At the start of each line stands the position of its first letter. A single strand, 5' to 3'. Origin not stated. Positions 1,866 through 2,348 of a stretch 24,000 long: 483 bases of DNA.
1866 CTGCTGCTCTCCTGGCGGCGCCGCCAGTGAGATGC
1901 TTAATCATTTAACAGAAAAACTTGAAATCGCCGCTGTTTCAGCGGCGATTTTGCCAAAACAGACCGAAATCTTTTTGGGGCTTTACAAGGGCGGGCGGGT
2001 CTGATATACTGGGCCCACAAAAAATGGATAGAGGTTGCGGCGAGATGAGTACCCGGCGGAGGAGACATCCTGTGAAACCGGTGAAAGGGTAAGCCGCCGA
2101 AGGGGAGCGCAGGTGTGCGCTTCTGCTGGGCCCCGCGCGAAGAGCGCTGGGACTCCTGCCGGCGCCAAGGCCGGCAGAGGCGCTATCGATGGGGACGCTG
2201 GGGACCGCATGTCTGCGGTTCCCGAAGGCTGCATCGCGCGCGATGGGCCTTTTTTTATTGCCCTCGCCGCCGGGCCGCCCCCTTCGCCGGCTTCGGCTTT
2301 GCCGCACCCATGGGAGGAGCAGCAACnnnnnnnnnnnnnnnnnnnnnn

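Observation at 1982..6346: Tandem hydrolase paralogs, each with a private promoter and tRNA-sensing leader: a possible amino-acid-salvage module with split specificity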

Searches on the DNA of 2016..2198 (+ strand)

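Call 36: build_rna_model(alignment_id=A3)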
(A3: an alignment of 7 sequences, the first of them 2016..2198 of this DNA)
Model R1 built from alignment A3 (7 sequences, 187 columns); structure: RNAalifold consensus.
model positions 178; base pairs 52; branch points 3; effective number of sequences 1.36; information 0.59 bits per position. Calibrated on 0.2 Mb of random sequence (short: E-values are rough).
structure used (alignment columns):
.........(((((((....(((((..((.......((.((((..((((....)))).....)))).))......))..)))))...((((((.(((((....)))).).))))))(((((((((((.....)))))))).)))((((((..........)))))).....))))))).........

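Call 37: search_with_rna_model(model_id=R1, sources=[window, L001, L002, L003, L004, L005, L006, L007, L008, L009, L010, L011, L012, L013, L014, L015, L016, L017, L018, L019, L020, L021, L022, L023, L024, L025, L026, L027, L028, L029, L030, L031, L032, L033, L034, L035, L036, L037, L038, L039, L040, L041, L042, L043, L044, L045, L046, L047, L048, L049, L050, L051, L052, L053, L054, L055, L056, L057, L058, L059, L060, L061, L062, L063, L064, L065, L066, L067, L068, L069, L070, L071, L072, L073, L074, L075, L076, L077, L078, L079, L080], max_evalue=0.01)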
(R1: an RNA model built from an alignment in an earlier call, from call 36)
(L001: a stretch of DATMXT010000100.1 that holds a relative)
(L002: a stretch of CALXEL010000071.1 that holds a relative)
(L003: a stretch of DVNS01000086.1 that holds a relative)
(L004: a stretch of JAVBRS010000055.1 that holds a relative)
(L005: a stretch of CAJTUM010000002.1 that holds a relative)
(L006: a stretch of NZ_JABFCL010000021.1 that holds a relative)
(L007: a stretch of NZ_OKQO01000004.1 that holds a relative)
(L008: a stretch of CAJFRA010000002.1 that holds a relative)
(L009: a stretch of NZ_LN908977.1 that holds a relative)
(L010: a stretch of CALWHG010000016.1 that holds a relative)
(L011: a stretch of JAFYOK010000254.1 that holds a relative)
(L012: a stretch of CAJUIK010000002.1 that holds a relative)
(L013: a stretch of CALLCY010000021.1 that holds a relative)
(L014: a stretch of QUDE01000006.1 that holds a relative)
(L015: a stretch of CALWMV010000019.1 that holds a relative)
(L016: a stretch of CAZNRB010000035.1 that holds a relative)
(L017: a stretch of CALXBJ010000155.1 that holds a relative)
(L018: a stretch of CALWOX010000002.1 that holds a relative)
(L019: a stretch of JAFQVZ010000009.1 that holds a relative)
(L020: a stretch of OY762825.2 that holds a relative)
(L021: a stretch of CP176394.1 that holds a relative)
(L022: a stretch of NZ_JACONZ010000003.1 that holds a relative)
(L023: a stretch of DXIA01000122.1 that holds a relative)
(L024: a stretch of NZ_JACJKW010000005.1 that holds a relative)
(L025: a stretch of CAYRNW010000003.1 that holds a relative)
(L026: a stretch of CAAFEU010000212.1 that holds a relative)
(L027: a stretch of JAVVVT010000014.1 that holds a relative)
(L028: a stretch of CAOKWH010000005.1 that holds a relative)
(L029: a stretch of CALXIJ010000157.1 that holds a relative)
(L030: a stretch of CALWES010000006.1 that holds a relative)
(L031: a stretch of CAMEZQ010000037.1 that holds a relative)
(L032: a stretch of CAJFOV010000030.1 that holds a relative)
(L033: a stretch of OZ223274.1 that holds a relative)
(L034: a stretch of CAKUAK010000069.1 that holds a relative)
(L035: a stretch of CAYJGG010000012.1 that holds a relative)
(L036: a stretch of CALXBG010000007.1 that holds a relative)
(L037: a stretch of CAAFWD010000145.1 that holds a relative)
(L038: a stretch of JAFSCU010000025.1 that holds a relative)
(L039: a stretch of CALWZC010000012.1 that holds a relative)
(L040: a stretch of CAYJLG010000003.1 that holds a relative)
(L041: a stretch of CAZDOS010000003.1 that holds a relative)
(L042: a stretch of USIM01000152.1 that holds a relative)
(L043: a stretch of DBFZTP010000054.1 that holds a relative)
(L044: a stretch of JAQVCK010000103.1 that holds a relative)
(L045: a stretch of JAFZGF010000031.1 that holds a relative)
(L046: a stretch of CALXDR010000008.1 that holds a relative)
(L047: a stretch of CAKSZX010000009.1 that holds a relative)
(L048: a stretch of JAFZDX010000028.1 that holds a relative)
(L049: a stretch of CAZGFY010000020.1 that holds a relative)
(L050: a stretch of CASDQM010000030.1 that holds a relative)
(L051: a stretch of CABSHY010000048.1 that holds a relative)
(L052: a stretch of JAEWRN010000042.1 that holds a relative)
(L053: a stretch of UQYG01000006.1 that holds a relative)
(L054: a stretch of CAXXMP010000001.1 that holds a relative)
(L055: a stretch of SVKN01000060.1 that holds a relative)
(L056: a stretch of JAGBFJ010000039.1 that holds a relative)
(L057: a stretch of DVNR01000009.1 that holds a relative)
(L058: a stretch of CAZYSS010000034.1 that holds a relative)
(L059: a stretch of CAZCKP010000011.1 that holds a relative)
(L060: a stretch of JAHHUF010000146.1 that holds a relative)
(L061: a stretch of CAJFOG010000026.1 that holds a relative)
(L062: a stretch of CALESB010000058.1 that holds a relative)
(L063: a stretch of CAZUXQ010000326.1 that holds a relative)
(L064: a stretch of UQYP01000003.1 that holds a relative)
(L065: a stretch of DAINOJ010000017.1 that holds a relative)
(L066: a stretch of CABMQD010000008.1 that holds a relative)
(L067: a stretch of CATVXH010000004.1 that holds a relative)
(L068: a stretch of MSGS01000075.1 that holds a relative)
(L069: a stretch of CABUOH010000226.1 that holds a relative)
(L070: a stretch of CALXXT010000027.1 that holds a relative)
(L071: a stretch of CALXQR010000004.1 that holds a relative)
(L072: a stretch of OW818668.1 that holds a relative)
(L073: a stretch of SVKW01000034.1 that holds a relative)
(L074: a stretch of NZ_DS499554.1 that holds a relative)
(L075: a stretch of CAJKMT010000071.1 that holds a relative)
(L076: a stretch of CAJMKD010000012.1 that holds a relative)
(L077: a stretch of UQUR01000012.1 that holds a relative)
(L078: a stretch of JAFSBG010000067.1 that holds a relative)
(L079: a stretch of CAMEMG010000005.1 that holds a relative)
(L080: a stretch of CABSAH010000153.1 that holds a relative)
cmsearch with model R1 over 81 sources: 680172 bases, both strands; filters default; matches with E-value up to 0.01: 62.
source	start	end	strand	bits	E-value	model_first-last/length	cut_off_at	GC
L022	2313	2493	+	185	3.2e-49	1-178/178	no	0.61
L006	2271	2445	+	177.2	5.1e-47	1-178/178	no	0.61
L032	2332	2517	+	176.5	7.6e-47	1-178/178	no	0.55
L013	2341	2517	+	172.2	1.2e-45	1-178/178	no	0.53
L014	2341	2517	+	172.2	1.2e-45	1-178/178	no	0.53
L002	2314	2494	+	171.2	2.4e-45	1-178/178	no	0.49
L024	2342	2518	+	169.9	5.4e-45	1-178/178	no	0.54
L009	2268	2444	+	168.3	1.6e-44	1-178/178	no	0.61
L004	3711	3885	+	168.2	1.6e-44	1-178/178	no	0.55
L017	587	763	+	167.7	2.2e-44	1-178/178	no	0.63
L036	2284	2466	+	167.3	2.9e-44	1-178/178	no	0.56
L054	2284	2460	+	166.4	5.1e-44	1-178/178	no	0.56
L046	2315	2495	+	166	6.6e-44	1-178/178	no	0.6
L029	2292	2468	+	165.2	1.1e-43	1-178/178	no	0.63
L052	2284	2461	+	164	2.5e-43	1-178/178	no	0.56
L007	2282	2460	+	159.9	3.5e-42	1-178/178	no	0.59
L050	2310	2492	+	158.9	6.6e-42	1-178/178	no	0.62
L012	2341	2519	+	155.2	6.9e-41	1-178/178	no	0.59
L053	2306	2488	+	154.2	1.3e-40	1-178/178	no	0.6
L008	2270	2447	+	152.9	3.2e-40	1-178/178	no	0.49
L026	383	566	+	149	3.8e-39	1-178/178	no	0.61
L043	2309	2488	+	148.3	5.9e-39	1-178/178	no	0.48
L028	3699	3881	+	145.7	3.2e-38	1-178/178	no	0.61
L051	2311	2490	+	145.5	3.6e-38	1-178/178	no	0.49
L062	2291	2469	+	144.5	6.8e-38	1-178/178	no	0.45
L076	2152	2342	+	142.9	2e-37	1-178/178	no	0.6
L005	2337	2515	+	140.8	7.8e-37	1-178/178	no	0.58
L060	64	237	+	140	1.3e-36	1-178/178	no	0.45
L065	2316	2492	+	137.7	5.6e-36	1-178/178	no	0.46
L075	773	955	+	137.3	7.4e-36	1-178/178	no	0.53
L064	2311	2492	+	136.8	9.9e-36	1-178/178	no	0.52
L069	2413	2603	+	136.1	1.6e-35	1-178/178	no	0.6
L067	2308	2492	+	135.4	2.4e-35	1-178/178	no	0.54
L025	2329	2505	+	134.6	4.1e-35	1-178/178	no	0.46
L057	884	1068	+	134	6.2e-35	1-178/178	no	0.54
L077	2314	2498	+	133.2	1e-34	1-178/178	no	0.51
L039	2326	2499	+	132.9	1.3e-34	1-178/178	no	0.48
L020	2293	2476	+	131.6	2.9e-34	1-178/178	no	0.43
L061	2381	2556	+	131.3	3.6e-34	1-178/178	no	0.34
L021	2345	2523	+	130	8e-34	1-178/178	no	0.54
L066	2306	2490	+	129.3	1.3e-33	1-178/178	no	0.51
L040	2183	2356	+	128.3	2.3e-33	1-178/178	no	0.36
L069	352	538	+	127.1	5.4e-33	1-178/178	no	0.63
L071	2307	2493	+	123.9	4.2e-32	1-178/178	no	0.54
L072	2378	2555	+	123.3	6.2e-32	1-178/178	no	0.43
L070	2166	2359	+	122.5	1e-31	1-178/178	no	0.61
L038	3730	3905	+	121.8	1.6e-31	1-178/178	no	0.49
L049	2294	2468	+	115.8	7.7e-30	1-178/178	no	0.32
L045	3725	3901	+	113.6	3.1e-29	1-178/178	no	0.5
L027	3732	3906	+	112.2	7.5e-29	1-178/178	no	0.46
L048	3726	3902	+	111.8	1e-28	1-178/178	no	0.49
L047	3669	3846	+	94.4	7.4e-24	1-178/178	no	0.46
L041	3760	3933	+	90.2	1.1e-22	1-178/178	no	0.53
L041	3401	3591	-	56.2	3.5e-13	1-178/178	no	0.57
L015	2167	2350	+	51.5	7.6e-12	1-178/178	no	0.55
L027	1169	1359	-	50.4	1.5e-11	1-178/178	no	0.46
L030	2159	2343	+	44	9.2e-10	1-178/178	no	0.55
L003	2014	2197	+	43.9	1e-09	1-178/178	no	0.54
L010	318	501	+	42.7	2.2e-09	1-178/178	no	0.54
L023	1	45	+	28.2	2.5e-05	136-178/178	5'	0.56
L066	193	316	+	19.2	0.0084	21-157/178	no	0.54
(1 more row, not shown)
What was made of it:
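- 2021..2193 (+): Lysine riboswitch (L-box) aptamer. My own covariance model R1 scores it at 153 bits (call 37).
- Its homologs in 57 loci are all L-boxes (call 37).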

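Call 53: search_with_rna_model(model_id=R1, sources=[L081, L082, L083, L084, L085, L086, L087, L088, L089, L090, L091, L092, L093, L094, L095, L096, L097, L098, L099, L100, L101, L102, L103, L104, L105, L106, L107, L108, L109, L110, L111, L112, L113, L114, L115, L116, L117, L118, L119, L120, L121, L122, L123, L124, L125, L126, L127, L128, L129, L130, L131, L132, L133, L134, L135, L136, L137, L138, L139, L140, L141, L142, L143, L144, L145, L146, L147, L148, L149, L150, L151, L152, L153, L154, L155, L156, L157, L158, L159, L160, L161, L162, L163, L164], max_evalue=0.01)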
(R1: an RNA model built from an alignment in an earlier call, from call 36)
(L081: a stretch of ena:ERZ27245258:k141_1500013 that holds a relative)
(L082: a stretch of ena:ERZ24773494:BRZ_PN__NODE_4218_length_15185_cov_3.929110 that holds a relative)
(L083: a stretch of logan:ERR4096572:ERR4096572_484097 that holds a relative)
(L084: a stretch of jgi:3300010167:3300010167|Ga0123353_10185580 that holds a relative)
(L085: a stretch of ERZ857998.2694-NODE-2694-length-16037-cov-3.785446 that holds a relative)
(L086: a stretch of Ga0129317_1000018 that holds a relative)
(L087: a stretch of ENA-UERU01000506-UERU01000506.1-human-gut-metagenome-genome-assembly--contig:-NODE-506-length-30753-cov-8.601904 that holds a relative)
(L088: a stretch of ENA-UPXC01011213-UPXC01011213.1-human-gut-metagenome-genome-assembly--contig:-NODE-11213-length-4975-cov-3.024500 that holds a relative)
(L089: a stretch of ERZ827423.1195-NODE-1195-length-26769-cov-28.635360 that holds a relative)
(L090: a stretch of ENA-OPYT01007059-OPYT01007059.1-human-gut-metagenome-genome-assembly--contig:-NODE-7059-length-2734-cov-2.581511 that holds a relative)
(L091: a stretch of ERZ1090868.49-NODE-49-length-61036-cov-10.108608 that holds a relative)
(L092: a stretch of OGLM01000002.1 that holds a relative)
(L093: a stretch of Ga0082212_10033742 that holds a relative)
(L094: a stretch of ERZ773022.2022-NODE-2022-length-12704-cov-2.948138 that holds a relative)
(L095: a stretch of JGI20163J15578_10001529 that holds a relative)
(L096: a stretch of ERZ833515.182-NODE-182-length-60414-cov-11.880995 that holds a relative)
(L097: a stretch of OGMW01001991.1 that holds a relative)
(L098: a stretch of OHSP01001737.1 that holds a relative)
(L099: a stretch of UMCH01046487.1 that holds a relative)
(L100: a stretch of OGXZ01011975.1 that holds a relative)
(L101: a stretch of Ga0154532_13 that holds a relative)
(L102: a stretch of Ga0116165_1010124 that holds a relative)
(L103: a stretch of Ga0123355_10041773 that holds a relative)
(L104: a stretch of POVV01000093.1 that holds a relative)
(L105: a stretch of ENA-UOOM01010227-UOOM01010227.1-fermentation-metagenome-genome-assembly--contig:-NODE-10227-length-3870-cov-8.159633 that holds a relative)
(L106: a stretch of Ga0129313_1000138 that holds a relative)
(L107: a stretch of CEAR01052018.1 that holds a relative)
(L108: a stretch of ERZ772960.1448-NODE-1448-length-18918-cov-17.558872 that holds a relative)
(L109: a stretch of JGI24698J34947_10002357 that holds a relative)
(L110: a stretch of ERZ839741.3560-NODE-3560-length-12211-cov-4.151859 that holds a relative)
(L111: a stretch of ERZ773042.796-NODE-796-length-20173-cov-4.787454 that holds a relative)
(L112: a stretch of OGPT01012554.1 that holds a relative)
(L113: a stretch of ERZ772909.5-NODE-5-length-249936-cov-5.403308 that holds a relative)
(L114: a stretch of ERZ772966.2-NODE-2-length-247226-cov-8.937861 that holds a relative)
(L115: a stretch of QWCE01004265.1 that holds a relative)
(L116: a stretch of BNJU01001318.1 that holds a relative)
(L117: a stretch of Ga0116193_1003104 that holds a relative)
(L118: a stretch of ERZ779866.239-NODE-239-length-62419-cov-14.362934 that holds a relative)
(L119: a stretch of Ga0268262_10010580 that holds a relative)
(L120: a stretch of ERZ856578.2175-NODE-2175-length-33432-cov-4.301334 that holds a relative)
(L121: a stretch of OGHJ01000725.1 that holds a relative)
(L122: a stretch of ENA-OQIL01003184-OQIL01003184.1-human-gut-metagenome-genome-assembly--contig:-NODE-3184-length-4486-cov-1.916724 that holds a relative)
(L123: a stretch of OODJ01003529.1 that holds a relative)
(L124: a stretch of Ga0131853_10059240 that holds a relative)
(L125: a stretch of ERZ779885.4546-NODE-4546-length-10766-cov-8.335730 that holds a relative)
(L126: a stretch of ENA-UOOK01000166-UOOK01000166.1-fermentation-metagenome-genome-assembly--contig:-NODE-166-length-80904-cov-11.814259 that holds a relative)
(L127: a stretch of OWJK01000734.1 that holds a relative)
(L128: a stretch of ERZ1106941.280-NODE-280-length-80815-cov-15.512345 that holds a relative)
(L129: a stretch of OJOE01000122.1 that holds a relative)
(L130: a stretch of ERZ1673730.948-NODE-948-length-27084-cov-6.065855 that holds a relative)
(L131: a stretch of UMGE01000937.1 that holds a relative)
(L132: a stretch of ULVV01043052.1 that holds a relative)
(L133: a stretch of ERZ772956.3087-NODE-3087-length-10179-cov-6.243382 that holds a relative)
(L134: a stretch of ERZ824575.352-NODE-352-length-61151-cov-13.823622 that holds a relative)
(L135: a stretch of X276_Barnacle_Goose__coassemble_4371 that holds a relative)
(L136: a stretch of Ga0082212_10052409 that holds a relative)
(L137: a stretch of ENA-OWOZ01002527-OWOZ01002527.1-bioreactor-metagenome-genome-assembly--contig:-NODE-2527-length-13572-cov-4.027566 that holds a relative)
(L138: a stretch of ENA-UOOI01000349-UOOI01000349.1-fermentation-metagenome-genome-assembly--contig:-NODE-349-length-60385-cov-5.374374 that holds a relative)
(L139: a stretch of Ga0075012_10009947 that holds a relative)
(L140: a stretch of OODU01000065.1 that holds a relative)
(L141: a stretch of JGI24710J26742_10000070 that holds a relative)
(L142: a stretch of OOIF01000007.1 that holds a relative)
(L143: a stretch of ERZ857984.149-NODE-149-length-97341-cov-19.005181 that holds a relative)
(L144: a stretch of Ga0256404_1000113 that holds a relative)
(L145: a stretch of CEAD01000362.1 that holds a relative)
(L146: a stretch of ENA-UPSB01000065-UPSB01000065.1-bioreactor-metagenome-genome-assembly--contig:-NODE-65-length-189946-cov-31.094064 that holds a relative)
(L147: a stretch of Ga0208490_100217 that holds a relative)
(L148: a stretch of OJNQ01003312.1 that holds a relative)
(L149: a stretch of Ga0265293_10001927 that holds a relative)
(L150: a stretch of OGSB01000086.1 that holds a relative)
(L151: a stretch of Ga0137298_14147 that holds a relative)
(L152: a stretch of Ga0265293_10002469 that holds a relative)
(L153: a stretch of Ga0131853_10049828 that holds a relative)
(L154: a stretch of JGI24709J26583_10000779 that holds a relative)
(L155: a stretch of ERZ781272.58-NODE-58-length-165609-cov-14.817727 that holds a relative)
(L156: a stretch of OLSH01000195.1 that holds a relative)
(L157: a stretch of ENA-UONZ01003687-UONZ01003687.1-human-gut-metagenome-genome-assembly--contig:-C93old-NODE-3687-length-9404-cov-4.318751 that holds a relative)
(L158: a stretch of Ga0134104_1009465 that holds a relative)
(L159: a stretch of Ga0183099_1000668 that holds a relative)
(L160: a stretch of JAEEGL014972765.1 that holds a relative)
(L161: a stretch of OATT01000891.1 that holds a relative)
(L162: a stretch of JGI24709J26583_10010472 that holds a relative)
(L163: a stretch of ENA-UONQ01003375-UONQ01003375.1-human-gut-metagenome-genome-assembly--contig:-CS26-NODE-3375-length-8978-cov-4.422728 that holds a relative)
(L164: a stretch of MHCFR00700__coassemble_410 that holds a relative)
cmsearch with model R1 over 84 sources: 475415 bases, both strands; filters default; matches with E-value up to 0.01: 28.
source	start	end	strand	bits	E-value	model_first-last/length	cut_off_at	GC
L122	717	894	+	152.9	2.3e-40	1-178/178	no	0.49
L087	594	778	+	149.6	1.9e-39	1-178/178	no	0.63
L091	643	831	+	146.3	1.6e-38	1-178/178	no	0.6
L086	809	989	+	140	8.6e-37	1-178/178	no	0.5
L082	3649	3839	+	138.8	1.9e-36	1-178/178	no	0.51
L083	982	1172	+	138.8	1.9e-36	1-178/178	no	0.51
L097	64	248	+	138.4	2.5e-36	1-178/178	no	0.61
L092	805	989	+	136.3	9.6e-36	1-178/178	no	0.51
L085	2149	2339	+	135.1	2e-35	1-178/178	no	0.52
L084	249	438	+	126.9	4e-33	1-178/178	no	0.54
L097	2179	2363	+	126.5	5.3e-33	1-178/178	no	0.53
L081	334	518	+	120.8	2e-31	1-178/178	no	0.59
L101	889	1066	+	118.7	8.1e-31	1-178/178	no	0.52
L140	693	905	+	116.2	4e-30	1-178/178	no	0.65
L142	696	907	+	110.1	2.1e-28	1-178/178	no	0.62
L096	510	707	+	94.8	3.9e-24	1-178/178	no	0.7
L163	712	891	+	90.9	4.9e-23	1-178/178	no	0.54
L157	654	884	+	82.5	1.1e-20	1-178/178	no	0.52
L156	654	884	+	82.5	1.1e-20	1-178/178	no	0.52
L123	555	751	+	79.8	6.3e-20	1-178/178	no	0.58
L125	599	795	+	79.8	6.3e-20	1-178/178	no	0.58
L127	454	650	+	79.8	6.3e-20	1-178/178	no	0.58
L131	599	795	+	79.8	6.5e-20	1-178/178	no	0.58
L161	121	301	+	79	1.1e-19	1-178/178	no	0.28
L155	757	937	+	74.8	1.5e-18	1-178/178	no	0.36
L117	595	782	+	67.2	2.1e-16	1-178/178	no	0.44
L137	746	937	+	63.7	2e-15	1-178/178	no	0.49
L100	1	96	+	36.8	6.7e-08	87-178/178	5'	0.57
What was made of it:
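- About 23 of 80 metagenome loci at 38-49% identity also have one (call 53).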

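Call 81: search_with_rna_model(model_id=R1, sources=[L165, L166, L167, L168, L169, L170], max_evalue=0.01)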
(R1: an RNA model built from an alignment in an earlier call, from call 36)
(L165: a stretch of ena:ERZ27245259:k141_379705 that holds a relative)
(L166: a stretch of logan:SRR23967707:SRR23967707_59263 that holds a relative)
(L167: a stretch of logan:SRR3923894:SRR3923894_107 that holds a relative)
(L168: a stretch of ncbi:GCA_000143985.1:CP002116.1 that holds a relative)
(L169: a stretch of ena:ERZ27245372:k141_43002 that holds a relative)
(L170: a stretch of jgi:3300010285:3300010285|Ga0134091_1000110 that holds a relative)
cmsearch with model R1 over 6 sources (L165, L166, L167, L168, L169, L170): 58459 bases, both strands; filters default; matches with E-value up to 0.01: 1.
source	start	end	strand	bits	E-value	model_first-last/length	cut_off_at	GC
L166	1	186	+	100.1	1.6e-26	1-178/178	no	0.55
